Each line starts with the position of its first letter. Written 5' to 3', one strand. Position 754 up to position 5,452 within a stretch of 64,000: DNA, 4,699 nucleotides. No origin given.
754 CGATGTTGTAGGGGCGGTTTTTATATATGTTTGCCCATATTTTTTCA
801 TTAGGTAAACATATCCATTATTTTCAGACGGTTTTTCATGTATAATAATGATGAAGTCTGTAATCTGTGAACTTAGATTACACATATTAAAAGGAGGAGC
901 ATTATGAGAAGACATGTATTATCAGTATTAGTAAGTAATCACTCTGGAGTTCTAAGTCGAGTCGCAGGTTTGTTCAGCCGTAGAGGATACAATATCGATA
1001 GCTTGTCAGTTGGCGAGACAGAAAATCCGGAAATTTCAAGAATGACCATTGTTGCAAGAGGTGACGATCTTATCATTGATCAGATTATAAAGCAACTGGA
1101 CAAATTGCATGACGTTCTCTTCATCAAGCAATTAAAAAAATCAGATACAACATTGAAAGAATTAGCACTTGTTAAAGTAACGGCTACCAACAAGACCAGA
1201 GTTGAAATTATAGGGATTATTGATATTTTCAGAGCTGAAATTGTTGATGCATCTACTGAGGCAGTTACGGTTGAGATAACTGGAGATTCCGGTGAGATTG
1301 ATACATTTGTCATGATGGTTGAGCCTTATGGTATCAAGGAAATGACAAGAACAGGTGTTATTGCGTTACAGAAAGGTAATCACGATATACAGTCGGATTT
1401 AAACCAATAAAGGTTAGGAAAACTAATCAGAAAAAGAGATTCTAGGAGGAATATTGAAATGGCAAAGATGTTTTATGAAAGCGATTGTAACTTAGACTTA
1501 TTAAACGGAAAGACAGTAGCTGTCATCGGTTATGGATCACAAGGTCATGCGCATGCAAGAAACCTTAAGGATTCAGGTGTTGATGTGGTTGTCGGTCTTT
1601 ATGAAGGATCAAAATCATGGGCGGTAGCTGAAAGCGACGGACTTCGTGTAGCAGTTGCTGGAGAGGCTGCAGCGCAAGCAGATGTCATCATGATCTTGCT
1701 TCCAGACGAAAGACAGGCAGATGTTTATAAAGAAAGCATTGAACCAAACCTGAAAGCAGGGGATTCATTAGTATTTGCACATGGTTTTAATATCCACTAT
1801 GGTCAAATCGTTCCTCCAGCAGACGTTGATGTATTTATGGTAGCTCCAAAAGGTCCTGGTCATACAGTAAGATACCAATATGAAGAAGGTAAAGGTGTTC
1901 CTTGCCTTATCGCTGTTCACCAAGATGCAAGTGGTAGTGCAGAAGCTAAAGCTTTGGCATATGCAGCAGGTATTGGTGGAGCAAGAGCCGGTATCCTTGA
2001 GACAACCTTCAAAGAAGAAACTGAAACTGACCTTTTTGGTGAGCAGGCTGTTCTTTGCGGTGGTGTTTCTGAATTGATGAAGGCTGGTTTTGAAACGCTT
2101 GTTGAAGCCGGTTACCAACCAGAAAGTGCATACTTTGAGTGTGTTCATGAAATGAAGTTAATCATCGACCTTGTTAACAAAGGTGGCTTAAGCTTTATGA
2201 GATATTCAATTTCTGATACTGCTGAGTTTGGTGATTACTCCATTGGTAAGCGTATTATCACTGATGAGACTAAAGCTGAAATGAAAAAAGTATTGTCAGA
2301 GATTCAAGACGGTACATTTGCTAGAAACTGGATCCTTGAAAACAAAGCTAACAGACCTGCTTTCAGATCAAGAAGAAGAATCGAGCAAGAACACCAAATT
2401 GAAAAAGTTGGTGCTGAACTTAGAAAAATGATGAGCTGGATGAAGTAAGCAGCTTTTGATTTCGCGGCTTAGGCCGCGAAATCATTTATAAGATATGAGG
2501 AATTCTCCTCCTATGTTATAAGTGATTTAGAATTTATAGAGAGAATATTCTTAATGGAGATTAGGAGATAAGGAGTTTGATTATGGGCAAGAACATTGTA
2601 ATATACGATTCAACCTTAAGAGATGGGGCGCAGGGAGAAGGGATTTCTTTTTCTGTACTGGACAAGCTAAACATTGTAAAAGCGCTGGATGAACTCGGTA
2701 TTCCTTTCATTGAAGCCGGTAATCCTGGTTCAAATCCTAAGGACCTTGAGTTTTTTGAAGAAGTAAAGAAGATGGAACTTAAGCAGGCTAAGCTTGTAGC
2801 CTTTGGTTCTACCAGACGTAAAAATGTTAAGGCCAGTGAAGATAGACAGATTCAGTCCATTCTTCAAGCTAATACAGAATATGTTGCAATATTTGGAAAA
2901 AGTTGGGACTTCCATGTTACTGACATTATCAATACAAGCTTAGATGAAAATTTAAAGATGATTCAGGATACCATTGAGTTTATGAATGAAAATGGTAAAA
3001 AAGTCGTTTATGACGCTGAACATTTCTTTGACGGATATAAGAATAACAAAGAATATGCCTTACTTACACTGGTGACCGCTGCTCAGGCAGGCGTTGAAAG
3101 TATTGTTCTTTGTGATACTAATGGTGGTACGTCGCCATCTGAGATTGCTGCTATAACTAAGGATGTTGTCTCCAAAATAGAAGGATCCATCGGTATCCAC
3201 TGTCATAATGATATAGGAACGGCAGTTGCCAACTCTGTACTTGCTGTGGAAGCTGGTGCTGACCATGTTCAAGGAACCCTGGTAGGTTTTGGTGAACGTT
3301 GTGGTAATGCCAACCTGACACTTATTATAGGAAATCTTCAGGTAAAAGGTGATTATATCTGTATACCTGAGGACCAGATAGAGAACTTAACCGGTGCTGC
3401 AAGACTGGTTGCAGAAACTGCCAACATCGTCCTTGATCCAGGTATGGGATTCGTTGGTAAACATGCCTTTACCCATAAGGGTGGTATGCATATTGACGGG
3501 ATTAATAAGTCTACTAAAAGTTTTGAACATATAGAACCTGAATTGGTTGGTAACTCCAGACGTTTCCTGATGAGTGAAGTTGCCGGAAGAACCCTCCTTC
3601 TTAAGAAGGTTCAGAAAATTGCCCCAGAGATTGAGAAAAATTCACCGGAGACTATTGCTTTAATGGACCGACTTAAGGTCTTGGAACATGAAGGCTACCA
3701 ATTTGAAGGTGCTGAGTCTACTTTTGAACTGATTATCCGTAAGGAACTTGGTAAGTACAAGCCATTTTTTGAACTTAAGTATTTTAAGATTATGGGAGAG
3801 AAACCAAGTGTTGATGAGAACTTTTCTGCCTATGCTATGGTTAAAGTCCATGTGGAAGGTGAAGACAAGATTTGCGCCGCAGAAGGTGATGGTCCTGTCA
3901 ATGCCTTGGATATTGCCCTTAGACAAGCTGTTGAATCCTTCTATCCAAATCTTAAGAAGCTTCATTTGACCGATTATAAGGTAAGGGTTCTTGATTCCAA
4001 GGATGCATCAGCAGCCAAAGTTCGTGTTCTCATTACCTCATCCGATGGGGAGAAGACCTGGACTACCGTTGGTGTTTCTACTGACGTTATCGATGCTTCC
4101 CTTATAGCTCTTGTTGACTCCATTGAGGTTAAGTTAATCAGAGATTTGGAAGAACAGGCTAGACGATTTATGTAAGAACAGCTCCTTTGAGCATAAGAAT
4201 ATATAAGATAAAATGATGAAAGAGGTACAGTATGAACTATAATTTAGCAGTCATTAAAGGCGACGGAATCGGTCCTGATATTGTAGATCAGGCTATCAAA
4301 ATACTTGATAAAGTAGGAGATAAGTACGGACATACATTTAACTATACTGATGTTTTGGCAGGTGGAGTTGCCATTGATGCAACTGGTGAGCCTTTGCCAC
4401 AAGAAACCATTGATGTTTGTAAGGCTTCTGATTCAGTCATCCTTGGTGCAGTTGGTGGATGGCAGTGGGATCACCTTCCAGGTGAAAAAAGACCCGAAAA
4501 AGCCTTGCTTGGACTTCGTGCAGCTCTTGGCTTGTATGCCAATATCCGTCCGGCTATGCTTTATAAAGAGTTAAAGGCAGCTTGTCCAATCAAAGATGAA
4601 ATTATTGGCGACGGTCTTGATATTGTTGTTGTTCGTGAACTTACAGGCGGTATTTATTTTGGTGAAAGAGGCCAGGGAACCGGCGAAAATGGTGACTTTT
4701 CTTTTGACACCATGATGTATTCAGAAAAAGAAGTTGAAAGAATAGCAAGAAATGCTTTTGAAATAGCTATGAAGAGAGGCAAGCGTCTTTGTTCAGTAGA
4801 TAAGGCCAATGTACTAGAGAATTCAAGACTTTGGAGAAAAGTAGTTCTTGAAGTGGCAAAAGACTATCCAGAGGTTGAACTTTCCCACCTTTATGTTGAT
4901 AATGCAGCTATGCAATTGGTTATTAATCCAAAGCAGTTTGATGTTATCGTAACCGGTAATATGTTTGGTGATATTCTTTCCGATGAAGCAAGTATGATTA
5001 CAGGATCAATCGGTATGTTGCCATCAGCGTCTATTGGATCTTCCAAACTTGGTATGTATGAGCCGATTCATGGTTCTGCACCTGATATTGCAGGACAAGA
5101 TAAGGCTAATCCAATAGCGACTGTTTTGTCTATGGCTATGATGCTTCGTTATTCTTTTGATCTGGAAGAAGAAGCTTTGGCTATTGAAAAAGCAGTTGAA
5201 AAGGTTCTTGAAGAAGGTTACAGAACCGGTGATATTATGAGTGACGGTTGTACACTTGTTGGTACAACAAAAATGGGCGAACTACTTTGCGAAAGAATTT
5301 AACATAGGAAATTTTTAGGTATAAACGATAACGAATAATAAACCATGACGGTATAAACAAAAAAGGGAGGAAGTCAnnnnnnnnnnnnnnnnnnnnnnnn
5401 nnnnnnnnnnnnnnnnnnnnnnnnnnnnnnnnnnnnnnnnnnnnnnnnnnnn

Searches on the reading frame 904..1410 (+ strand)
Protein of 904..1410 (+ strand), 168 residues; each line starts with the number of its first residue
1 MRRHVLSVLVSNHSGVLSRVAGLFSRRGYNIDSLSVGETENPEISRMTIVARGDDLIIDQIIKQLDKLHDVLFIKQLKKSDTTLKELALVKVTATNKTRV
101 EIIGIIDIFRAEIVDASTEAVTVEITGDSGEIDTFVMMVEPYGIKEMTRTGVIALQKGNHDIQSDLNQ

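Call 54: search_protein_families(library=pfam, proteins=[window:904-1410:+], max_evalue=0.00001)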
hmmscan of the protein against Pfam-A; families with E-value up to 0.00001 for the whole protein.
window:904-1410:+ (168 aa): 4 families
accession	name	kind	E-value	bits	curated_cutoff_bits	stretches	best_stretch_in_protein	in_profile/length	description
PF10369.15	ALS_ss_C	-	9.9e-28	96.4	23.2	1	85-158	1-74/74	Small subunit of acetolactate synthase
PF22629.2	ACT_AHAS_ss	-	7.9e-27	93.7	27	1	6-72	1-66/67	AHAS small subunit-like ACT domain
PF13710.12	ACT_5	-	2.1e-16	59.9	27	1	13-72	2-60/62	ACT domain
PF01842.31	ACT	-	6e-15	55.1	27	1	4-69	1-65/66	ACT domain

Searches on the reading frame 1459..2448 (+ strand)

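Call 54: search_protein_families(library=pfam, proteins=[window:1459-2448:+], max_evalue=0.00001)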
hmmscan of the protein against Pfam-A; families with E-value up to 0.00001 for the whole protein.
window:1459-2448:+ (329 aa): 5 families
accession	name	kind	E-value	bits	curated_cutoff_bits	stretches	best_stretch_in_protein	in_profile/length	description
PF07991.19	KARI_N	-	1.9e-79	265.4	20.6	1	15-178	2-165/165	Acetohydroxy acid isomeroreductase, NADPH-binding domain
PF01450.25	KARI_C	-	1.1e-66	224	29.1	1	184-327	1-144/144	Ketol-acid reductoisomerase, C-terminal domain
PF03446.21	NAD_binding_2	-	7.4e-08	33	21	1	19-105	1-90/161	NAD binding domain of 6-phosphogluconate dehydrogenase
PF02826.25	2-Hacid_dh_C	-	1.4e-06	28.2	25.1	1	13-85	32-103/178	D-isomer specific 2-hydroxyacid dehydrogenase, NAD binding domain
PF03807.23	F420_oxidored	-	4.7e-06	27.5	21.6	0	19-99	1-83/94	NADP oxidoreductase coenzyme F420-dependent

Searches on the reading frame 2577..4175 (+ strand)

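Call 54: search_protein_families(library=pfam, proteins=[window:2577-4175:+], max_evalue=0.00001)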
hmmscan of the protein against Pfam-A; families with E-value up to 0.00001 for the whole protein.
window:2577-4175:+ (532 aa): 3 families
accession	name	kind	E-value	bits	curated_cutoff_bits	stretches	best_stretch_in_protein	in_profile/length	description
PF00682.25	HMGL-like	-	1.2e-49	169.5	29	1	7-262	2-244/260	HMGL-like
PF08502.15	LeuA_dimer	-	1.2e-26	93.6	24.9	1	379-517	3-128/131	LeuA allosteric (dimerisation) domain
PF22617.1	HCS_D2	-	3.3e-11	43.8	27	1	293-358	2-68/82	Homocitrate synthase post-HMGL domain-like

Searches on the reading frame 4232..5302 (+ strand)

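Call 54: search_protein_families(library=pfam, proteins=[window:4232-5302:+], max_evalue=0.00001)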
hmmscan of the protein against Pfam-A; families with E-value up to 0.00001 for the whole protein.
window:4232-5302:+ (356 aa): 1 family
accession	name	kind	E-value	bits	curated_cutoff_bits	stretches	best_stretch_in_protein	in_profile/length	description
PF00180.25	Iso_dh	-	3e-142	474.4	27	1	5-351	2-347/348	Isocitrate/isopropylmalate dehydrogenase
